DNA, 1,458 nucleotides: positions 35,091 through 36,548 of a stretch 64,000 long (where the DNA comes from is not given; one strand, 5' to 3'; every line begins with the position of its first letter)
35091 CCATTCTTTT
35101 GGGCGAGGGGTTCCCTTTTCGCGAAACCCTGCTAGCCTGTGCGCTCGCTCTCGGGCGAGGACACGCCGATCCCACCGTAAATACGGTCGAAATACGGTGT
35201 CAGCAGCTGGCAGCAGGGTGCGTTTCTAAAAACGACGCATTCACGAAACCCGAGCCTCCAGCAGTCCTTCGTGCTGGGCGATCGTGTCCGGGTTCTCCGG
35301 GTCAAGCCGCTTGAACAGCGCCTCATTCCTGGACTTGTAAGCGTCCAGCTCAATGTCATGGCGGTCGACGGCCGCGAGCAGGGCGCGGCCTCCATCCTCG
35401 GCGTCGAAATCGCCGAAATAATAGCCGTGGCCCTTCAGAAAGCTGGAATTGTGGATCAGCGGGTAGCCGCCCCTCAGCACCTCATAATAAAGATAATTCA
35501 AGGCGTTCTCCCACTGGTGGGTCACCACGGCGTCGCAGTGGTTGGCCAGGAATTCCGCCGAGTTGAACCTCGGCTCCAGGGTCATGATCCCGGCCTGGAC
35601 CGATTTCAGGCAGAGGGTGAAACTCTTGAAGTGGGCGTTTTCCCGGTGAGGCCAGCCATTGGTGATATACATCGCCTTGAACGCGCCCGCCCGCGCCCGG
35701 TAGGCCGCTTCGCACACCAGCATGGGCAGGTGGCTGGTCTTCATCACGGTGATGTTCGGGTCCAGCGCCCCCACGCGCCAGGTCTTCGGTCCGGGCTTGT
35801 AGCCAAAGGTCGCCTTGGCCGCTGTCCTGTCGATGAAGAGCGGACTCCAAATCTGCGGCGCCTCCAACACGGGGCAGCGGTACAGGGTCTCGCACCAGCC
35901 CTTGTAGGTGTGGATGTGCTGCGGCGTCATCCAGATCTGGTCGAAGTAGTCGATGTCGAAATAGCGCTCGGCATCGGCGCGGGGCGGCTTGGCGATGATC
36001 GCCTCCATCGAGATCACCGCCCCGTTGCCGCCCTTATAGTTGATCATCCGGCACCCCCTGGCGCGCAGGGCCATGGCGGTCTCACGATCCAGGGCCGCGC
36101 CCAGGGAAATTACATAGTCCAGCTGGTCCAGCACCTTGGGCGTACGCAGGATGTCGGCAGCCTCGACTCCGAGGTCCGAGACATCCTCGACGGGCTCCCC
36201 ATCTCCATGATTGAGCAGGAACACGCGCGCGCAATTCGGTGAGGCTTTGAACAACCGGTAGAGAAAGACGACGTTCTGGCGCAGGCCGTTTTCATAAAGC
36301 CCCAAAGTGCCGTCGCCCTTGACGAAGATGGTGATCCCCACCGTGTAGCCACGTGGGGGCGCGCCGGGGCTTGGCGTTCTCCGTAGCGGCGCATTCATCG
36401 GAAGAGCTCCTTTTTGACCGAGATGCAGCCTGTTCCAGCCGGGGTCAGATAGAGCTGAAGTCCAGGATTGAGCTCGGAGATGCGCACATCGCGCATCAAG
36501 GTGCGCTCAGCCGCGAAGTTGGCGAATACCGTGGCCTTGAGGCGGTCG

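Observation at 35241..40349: Candidate dedicated adhesin-glycosylation module: S/T/N-repeat trimeric autotransporter plus two paralogous GT-like unknowns plus a small secreted protein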

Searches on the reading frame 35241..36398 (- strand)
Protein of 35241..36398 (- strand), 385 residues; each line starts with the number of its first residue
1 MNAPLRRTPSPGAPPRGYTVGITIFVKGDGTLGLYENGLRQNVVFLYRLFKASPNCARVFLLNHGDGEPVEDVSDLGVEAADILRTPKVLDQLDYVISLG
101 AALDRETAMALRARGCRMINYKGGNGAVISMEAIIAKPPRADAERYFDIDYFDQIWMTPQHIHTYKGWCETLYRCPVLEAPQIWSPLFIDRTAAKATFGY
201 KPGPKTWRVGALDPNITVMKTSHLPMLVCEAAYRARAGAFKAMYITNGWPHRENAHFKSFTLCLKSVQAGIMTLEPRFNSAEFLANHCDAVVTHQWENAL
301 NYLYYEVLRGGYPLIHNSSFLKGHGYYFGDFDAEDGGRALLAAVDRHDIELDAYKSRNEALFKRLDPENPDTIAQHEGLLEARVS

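Call 3: search_protein_families(library=pfam, proteins=[window:35241-36398:-], max_evalue=0.1)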
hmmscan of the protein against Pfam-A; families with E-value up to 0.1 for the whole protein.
window:35241-36398:- (385 aa): 1 family
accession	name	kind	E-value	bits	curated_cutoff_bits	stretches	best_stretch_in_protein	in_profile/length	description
PF10933.14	DUF2827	-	3.1e-100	336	25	1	20-379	1-361/362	Protein of unknown function (DUF2827)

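Call 6: search_protein_families(library=ncbifam, proteins=[window:35241-36398:-], max_evalue=0.1)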
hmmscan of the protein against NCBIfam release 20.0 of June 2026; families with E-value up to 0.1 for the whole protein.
window:35241-36398:- (385 aa): 0 families

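Call 7: search_solved_structures(query=window:35241-36398:-, max_evalue=10)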
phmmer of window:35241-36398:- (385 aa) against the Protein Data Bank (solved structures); distinct sequences matched with E-value up to 10: 3.
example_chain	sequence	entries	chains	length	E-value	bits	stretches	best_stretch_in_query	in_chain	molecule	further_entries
8pjt_A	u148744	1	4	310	2.4e-06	29.9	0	320-355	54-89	SAKe6DEref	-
8pjv_A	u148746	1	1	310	1.2e-05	27.7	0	320-355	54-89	SAKe6DR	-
8pjz_A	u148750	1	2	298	0.087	14.9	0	320-354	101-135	SAKe6EEtal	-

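Call 15: find_homologous_proteins(query=window:35241-36398:-, max_evalue=0.00001)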
Query window:35241-36398:- (385 aa): 496 proteins with E <= 0.00001 among 8000 candidates; the best 120 are listed.
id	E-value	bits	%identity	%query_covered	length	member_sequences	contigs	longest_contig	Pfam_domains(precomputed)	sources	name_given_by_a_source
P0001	2.0e-268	908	100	100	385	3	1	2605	PF10933.15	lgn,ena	-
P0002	2.2e-182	624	68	97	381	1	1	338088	PF10933.15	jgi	jgi:hypothetical protein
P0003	1.1e-181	622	71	96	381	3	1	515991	PF10933.15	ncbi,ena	-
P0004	7.3e-177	606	70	95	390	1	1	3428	PF10933.15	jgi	jgi:Protein of unknown function (DUF2827)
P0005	1.2e-174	599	69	96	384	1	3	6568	PF10933.15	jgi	jgi:hypothetical protein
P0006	1.8e-173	595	66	95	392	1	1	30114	PF10933.15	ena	-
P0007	1.2e-172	592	68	95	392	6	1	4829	PF10933.15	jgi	jgi:hypothetical protein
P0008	4.8e-172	590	66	97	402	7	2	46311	PF10933.15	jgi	jgi:hypothetical protein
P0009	7.0e-172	590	68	95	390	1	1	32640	PF10933.15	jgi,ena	-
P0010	1.7e-171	589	66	100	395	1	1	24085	PF10933.15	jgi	jgi:hypothetical protein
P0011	2.3e-171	588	67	97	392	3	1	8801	PF10933.15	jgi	jgi:hypothetical protein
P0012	3.1e-171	588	67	95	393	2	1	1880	PF10933.15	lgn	-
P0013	3.6e-171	588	65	98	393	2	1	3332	PF10933.15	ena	-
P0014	9.2e-171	586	66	99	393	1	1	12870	PF10933.15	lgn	-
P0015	1.1e-170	586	67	95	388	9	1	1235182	PF10933.15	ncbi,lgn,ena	-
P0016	1.7e-170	585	66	98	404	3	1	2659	PF10933.15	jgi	jgi:hypothetical protein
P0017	4.1e-170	584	68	95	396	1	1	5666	PF10933.15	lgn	-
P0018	4.5e-170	584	68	96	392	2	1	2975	PF10933.15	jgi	jgi:hypothetical protein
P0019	1.1e-169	583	65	98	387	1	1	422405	PF10933.15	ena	-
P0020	1.2e-169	583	67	95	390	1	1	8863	PF10933.15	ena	-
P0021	1.5e-169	582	63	98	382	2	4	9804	PF10933.15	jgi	-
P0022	2.0e-169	582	65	100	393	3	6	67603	PF10933.15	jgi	jgi:hypothetical protein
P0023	3.9e-169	581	64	97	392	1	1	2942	PF10933.15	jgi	jgi:hypothetical protein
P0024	5.2e-169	580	66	96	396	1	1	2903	PF10933.15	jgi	jgi:hypothetical protein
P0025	5.9e-169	580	66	96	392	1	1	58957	PF10933.15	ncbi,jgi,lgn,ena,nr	ncbi:MAG TPA: DUF2827 family protein [Caulobacteraceae bacterium]|nr:DUF2827 family protein [Cauloba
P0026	8.7e-169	580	66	96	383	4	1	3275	PF10933.15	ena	-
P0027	4.1e-168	577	66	96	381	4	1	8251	PF10933.15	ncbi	-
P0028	4.5e-168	577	67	95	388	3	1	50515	PF10933.15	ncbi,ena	-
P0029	8.0e-168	577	67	95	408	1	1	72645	PF10933.15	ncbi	-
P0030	1.4e-167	576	66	95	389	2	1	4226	PF10933.15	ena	-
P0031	1.7e-167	575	65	97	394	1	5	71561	PF10933.15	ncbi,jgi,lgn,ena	jgi:hypothetical protein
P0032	2.1e-167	575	65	99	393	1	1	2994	PF10933.15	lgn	-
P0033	2.5e-167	575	66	96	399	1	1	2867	PF10933.15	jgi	jgi:hypothetical protein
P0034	4.8e-167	574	65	98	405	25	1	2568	PF10933.15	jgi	-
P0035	6.6e-167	574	66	98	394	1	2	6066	PF10933.15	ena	-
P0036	2.4e-166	572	65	95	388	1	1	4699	PF10933.15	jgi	jgi:hypothetical protein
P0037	2.5e-166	572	64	100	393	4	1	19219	PF10933.15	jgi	jgi:hypothetical protein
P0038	3.0e-166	571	67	95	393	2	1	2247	PF10933.15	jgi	jgi:hypothetical protein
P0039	4.6e-166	571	65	96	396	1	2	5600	PF10933.15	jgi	jgi:hypothetical protein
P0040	5.2e-166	571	64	98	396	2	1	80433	PF10933.15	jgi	jgi:hypothetical protein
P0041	6.6e-166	570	65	97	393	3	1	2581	PF10933.15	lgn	-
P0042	7.2e-166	570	65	99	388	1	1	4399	PF10933.15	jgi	jgi:hypothetical protein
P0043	7.6e-166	570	65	96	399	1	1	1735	PF10933.15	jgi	jgi:hypothetical protein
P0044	1.4e-165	569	64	100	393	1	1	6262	PF10933.15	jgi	jgi:hypothetical protein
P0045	2.9e-165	568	65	98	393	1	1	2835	PF10933.15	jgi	jgi:hypothetical protein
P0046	3.0e-165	568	63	99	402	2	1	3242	PF10933.15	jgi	jgi:hypothetical protein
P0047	3.4e-165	568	64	97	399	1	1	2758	PF10933.15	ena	-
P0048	5.9e-165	567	66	96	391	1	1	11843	PF10933.15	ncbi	ncbi:MAG: DUF2827 family protein [Caulobacterales bacterium]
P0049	7.8e-164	563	63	98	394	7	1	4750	PF10933.15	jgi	jgi:hypothetical protein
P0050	1.3e-163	563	64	97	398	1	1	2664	PF10933.15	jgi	jgi:hypothetical protein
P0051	1.9e-163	562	65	96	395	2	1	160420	PF10933.15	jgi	jgi:hypothetical protein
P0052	1.9e-163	562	65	96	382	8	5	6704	PF10933.15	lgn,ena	-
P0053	6.8e-163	560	65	94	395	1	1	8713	PF10933.15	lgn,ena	-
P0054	7.2e-163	560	67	95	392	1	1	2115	PF10933.15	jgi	jgi:hypothetical protein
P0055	1.7e-162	559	65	94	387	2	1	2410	PF10933.15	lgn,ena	-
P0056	2.1e-162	559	63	97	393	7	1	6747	PF10933.15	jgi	jgi:hypothetical protein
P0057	4.7e-162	558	64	95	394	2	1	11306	PF10933.15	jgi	jgi:hypothetical protein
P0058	5.3e-162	557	64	96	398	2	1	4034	PF10933.15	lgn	-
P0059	2.3e-161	555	64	97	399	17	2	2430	PF10933.15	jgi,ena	-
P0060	3.2e-161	555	62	100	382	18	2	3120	PF10933.15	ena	-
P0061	3.2e-161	555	61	100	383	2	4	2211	PF10933.15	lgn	-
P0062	1.7e-160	552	64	96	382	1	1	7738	PF10933.15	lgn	-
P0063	2.4e-160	552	65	95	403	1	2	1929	PF10933.15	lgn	-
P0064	4.0e-160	551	62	97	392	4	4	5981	PF10933.15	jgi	-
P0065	8.0e-159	547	63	95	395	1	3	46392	PF10933.15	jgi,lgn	jgi:hypothetical protein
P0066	1.0e-158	547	62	98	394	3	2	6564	PF10933.15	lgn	-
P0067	1.1e-158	546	64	95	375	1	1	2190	PF10933.15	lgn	-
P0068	1.6e-158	546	63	96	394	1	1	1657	PF10933.15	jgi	jgi:hypothetical protein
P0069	1.7e-158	546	65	95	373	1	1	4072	PF10933.15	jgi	jgi:hypothetical protein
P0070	1.9e-158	546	64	95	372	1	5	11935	PF10933.15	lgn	-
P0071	5.4e-158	544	63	97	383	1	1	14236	PF10933.15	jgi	jgi:hypothetical protein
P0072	7.1e-158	544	63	98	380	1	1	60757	PF10933.15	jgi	jgi:hypothetical protein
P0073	7.3e-158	544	64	95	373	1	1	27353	PF10933.15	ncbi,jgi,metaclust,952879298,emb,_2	jgi:hypothetical protein|metaclust:\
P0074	5.8e-157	541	60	97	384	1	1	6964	PF10933.15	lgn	-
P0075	1.8e-156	539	64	97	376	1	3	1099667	PF10933.15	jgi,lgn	jgi:hypothetical protein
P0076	2.2e-156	539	62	98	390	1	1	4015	PF10933.15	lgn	-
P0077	2.8e-156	539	62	95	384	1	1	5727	PF10933.15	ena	-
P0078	5.9e-156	537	62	99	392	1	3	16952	PF10933.15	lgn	-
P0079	2.0e-155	536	63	98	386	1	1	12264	PF10933.15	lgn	-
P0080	3.1e-155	535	62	95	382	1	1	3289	PF10933.15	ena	-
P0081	5.6e-155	534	61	97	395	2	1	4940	PF10933.15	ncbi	-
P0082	6.5e-155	534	62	97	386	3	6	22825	PF10933.15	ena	-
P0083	1.3e-154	533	62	94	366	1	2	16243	PF10933.15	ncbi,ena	-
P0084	1.6e-154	533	62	95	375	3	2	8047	PF10933.15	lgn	-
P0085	4.4e-154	531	61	96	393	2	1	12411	PF10933.15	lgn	-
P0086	2.3e-153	529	63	93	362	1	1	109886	PF10933.15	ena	-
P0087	5.1e-153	528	61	96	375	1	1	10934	PF10933.15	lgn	-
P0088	1.6e-152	526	61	97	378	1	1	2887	PF10933.15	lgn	-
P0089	2.7e-152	525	61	95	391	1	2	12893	PF10933.15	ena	-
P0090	4.0e-152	525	62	95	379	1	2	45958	PF10933.15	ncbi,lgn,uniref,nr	ncbi:MAG: hypothetical protein JWN21_2034 [Sphingomonas bacterium]|uniref:DUF2827 family protein n=1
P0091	5.3e-152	524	59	97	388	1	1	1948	PF10933.15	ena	-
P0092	8.2e-152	524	60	96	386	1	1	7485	PF10933.15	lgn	-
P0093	1.4e-151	523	61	95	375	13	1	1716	PF10933.15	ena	-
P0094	1.6e-151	523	60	97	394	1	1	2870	PF10933.15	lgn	-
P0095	2.4e-151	522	61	94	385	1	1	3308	PF10933.15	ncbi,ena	-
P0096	3.0e-151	522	62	94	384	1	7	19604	PF10933.15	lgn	-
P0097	7.3e-151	521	60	95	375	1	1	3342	PF10933.15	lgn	-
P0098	8.7e-151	520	61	98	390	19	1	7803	PF10933.15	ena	-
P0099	1.2e-150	520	62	94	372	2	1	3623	PF10933.15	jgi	jgi:hypothetical protein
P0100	1.2e-150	520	61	93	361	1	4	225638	PF10933.15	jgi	jgi:hypothetical protein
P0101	3.6e-150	518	60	95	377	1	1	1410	PF10933.15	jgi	jgi:hypothetical protein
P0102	4.0e-150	518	60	98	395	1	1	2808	PF10933.15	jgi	jgi:hypothetical protein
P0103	4.7e-150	518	58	95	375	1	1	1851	PF10933.15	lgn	-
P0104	9.0e-150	517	60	95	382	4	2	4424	PF10933.15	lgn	-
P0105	1.7e-149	516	62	95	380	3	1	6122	PF10933.15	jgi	-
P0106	2.1e-149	516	61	95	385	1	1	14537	PF10933.15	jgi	jgi:Protein of unknown function (DUF2827)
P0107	1.2e-148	513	60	95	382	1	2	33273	PF10933.15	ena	-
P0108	1.3e-148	513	61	97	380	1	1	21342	PF10933.15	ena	-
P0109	2.8e-148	512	61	95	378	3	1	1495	PF10933.15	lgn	-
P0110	3.6e-148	512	60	95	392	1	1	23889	PF10933.15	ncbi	ncbi:MAG: DUF2827 family protein [Sphingomonadaceae bacterium]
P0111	4.1e-148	512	59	95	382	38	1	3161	PF10933.15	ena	-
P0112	6.0e-148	511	60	96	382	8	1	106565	PF10933.15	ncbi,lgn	-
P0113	6.1e-148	511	61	95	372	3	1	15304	PF10933.15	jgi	jgi:hypothetical protein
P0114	6.9e-148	511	59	95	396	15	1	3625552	PF10933.15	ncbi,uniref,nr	ncbi:DUF2827 domain-containing protein [Polymorphobacter sp. PAMC 29334]|uniref:DUF2827 family prote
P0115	7.0e-148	511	61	99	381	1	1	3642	PF10933.15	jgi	jgi:hypothetical protein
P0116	7.1e-148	511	60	95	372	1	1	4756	PF10933.15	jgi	jgi:hypothetical protein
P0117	8.8e-148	511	59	95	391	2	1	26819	PF10933.15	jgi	jgi:hypothetical protein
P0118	1.1e-147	510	60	95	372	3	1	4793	PF10933.15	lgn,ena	-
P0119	1.6e-147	510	60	95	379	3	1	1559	PF10933.15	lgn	-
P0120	1.7e-147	510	60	95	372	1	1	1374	PF10933.15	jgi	jgi:Protein of unknown function (DUF2827)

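Call 17: find_encoding_contigs(protein=P0003, flank=10000, max_places=3)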
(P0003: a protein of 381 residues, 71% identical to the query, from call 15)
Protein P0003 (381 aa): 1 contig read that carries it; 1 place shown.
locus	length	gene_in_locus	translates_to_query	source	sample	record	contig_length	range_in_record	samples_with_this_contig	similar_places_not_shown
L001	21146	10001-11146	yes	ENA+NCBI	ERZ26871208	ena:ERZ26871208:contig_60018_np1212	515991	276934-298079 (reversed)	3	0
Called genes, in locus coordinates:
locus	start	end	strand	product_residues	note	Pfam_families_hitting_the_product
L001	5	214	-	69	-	-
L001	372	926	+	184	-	PF08242:Methyltransf_12, PF13489:Methyltransf_23, PF08241:Methyltransf_11 (weak)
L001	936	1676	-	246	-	-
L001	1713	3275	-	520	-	PF00515:TPR_1 (faint), PF07719:TPR_2 (faint), PF13428:TPR_14 (faint), PF13181:TPR_8 (faint), PF14559:TPR_19 (weak), PF13432:TPR_16 (weak), PF13469:Sulfotransfer_3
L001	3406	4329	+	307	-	PF13431:TPR_17 (faint), PF13181:TPR_8 (faint), PF13414:TPR_11 (faint), PF00515:TPR_1 (weak), PF07719:TPR_2 (weak), PF13371:TPR_9 (weak)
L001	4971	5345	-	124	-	-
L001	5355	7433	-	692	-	-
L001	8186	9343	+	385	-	PF10933:DUF2827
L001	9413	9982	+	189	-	-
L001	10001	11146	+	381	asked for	PF10933:DUF2827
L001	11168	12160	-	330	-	PF12833:HTH_18, PF00165:HTH_AraC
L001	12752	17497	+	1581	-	-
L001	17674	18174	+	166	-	-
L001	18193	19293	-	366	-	PF07221:GlcNAc_2-epim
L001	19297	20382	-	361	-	PF00483:NTP_transferase, PF22640:ManC_GMP_beta-helix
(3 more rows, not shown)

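Call 20: find_related_loci(query=A1, collection=genome_contigs, flank=10000)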
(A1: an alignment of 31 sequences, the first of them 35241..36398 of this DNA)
Query A1 (385 aa) in genome_contigs; peptide patterns used: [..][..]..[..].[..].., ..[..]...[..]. (x = any residue, [..] = any of these).
96 stretches matched a pattern; 70 encode a relative of the query (tblastn E <= 1e-3); 67 distinct loci.
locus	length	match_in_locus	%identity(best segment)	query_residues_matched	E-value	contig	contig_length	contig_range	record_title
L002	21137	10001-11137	66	6-380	2e-174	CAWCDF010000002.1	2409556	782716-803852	MAG: uncultured Alphaproteobacteria bacterium isolate MFD09286.bin.2.30 genome assembly, contig: contig_25363, whole gen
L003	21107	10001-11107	67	14-380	1e-171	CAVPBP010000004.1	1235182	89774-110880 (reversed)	MAG: uncultured proteobacterium isolate MFD00008.bin.2.1 genome assembly, contig: contig_39807, whole genome shotgun seq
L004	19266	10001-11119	66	13-382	6e-171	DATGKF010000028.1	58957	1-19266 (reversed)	MAG TPA_asm: Caulobacteraceae bacterium isolate SMAG_U9852 k141_1055251, whole genome shotgun sequence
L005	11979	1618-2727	67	13-380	8e-171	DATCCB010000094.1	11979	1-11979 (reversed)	MAG TPA_asm: Caulobacteraceae bacterium isolate SMAG_U7688 k141_129432, whole genome shotgun sequence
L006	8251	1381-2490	66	13-380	2e-169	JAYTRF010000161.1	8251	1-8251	MAG: Caulobacteraceae bacterium isolate GFS_4736 GFS_4736_160, whole genome shotgun sequence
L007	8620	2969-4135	63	4-385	3e-167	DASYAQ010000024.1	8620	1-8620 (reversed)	MAG TPA_asm: Caulobacteraceae bacterium isolate SMAG_U4885 k141_399229, whole genome shotgun sequence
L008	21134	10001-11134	65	6-385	3e-166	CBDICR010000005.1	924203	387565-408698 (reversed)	MAG: Caulobacteraceae bacterium isolate 703c0f2e-d631-48fb-a745-c9236a4f740e genome assembly, contig: contig_5, whole ge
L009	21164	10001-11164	63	3-385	9e-165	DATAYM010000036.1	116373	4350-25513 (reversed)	MAG TPA_asm: Caulobacteraceae bacterium isolate SMAG_U5679 k141_2590680, whole genome shotgun sequence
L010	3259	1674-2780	65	16-382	1e-172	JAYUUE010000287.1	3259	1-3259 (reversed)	MAG: Polymorphobacter sp. isolate GL122_UP_concoct_118 GL122_UP_concoct_118_286, whole genome shotgun sequence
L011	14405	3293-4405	65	17-385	7e-163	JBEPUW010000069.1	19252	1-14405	MAG: Caulobacteraceae bacterium isolate 22E.metabat2_refined.029 NODE_2385_length_19252_cov_32.860030, whole genome shot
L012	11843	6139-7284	65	3-382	6e-161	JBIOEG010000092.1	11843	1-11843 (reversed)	MAG: Caulobacterales bacterium isolate GcC5-38 k141_1927598_length_11843_cov_84.0000, whole genome shotgun sequence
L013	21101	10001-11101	62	16-380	1e-153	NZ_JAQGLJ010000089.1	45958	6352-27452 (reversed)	MAG: Sphingomonas bacterium isolate RYN_532 scaffold_1397093, whole genome shotgun sequence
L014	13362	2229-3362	60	5-380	6e-153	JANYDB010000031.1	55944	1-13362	MAG: Burkholderiales bacterium isolate 336R_metabinner_38 336R_k141_2577439, whole genome shotgun sequence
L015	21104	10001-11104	61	17-382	5e-152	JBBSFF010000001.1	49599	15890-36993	MAG: Sphingomonadales bacterium isolate LS1_sbin.8 LS1_sbin.8_K_1079311_L_49599_cov_11.0000, whole genome shotgun sequen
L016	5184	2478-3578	61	17-381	7e-153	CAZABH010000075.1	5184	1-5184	MAG TPA_asm: uncultured Flavobacteriaceae bacterium isolate SRP319275_co3_166 genome assembly, contig: NODE_14905_length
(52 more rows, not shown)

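Call 26: predict_structure(alignment_id=A1)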
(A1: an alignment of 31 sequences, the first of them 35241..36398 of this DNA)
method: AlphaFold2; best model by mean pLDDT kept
length: 385 residues; sequences in the alignment: 31
mean_pLDDT: 85.7   pTM: 0.85
mean pLDDT of the five models: 85.7, 85.5, 84.8, 84.8, 84.3
residues with pLDDT >= 90: 208; 70-90: 127; 50-70: 34; < 50: 16
segments of 3 or more residues with pLDDT < 50: 1-12
pLDDT, mean of each block of 10 residues (from residue 1): 36 74 91 68 91 97 92 87 96 93 89 94 78 75 61 89 87 90 78 82 93 62 92 98 92 91 97 87 91 73 85 92 92 97 98 95 90 94 66
secondary structure, 60 per line:
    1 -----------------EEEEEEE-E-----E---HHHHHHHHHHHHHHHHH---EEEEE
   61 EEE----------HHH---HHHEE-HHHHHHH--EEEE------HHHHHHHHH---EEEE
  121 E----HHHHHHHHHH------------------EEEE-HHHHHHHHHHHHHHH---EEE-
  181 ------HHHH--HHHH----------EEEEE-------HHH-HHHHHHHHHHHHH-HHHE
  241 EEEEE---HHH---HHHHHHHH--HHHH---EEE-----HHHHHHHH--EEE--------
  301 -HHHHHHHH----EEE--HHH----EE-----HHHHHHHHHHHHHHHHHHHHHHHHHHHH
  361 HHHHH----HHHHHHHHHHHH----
elements in order: E18-24 H36-52 E56-63 H86-92 E95-98 H105-113 E117-121 H126-135 E154-157 H159-173 E177-179 H187-190 H193-196 E207-211 H223-235 E240-245 H255-262 H265-268 E272-274 H280-287 E290-292 H302-309 E314-316 H333-365 H370-381

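Call 31: fold_search(model_id=the predicted structure, library=pdb)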
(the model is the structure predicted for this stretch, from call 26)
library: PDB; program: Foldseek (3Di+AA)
matches with E <= 10: 1303; with E <= 0.001: 133
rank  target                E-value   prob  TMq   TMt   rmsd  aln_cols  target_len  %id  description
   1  2xgm_B                2.0e-08  1.00  0.49  0.38   8.6       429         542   16  Substrate and product analogues as human O-GlcNAc transferase inhibitors. (released 2010-08-25)
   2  2xgo_B                4.3e-08  1.00  0.53  0.40   7.9       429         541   15  XcOGT in complex with UDP-S-GlcNAc (released 2010-08-25)
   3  3c48_A                1.0e-07  1.00  0.42  0.41   9.0       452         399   11  Structure of the retaining glycosyltransferase MshA: The first step in mycothiol biosynthesis. Organism: Corynebacteri (released 2008-03-25)
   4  8jjq_C                1.2e-07  1.00  0.51  0.59   6.9       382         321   12  Structure of SenB in complex with UDP-GalNAc at 1.64 Angstroms resolution (released 2024-02-07)
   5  8jjt_C                1.2e-07  1.00  0.52  0.60   6.8       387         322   12  Structure of SenB in complex with UDP-GlcNAc at 1.88 Angstroms resolution (released 2024-02-07)
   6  9dcm_B                1.2e-07  1.00  0.57  0.49   8.2       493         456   11  Sucrose-phosphate synthase from Leishmania major (released 2025-10-29)
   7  7mi0                  1.7e-07  1.00  0.51  0.52   8.5       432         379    9  Crystal Structure of Glycosyltransferase from Rickettsia africae ESF-5 (released 2021-04-28)
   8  9dcm_C                3.7e-07  1.00  0.55  0.47   8.8       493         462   11  Sucrose-phosphate synthase from Leishmania major (released 2025-10-29)
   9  9ksz                  4.0e-07  1.00  0.37  0.37  11.7       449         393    9  Complex structure of PcApiGT/UDP (released 2025-06-25)
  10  2jlb_A                4.2e-07  1.00  0.49  0.37   8.6       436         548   15  Xanthomonas campestris putative OGT (XCC0866), complex with UDP- GlcNAc phosphonate analogue (released 2008-11-25)
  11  3mbo_G                5.1e-07  1.00  0.56  0.58   7.4       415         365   10  Crystal Structure of the Glycosyltransferase BaBshA bound with UDP and L-malate (released 2010-09-29)
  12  3c48_B                6.4e-07  1.00  0.44  0.43   9.1       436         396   10  Structure of the retaining glycosyltransferase MshA: The first step in mycothiol biosynthesis. Organism: Corynebacteri (released 2008-03-25)
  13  7es2                  6.8e-07  1.00  0.43  0.41  10.5       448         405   14  a mutant of glycosyktransferase in complex with UDP and Reb D (released 2021-12-08)
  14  6l90                  7.2e-07  1.00  0.40  0.35  11.9       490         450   10  Crystal structure of ugt transferase enzyme (released 2020-04-01)
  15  9lrj_C                8.2e-07  1.00  0.37  0.32  12.2       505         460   10  Glucosyl transferase NbUGT72AY1 co-crystallized with Scopoletin and UDP2Fglucose in the presence of retinol (released 2025-02-12)
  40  4pqg_A                8.5e-06  1.00  0.38  0.30  10.7       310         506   12  Crystal structure of the pneumococcal O-GlcNAc transferase GtfA in complex with UDP and GlcNAc (released 2014-06-18)
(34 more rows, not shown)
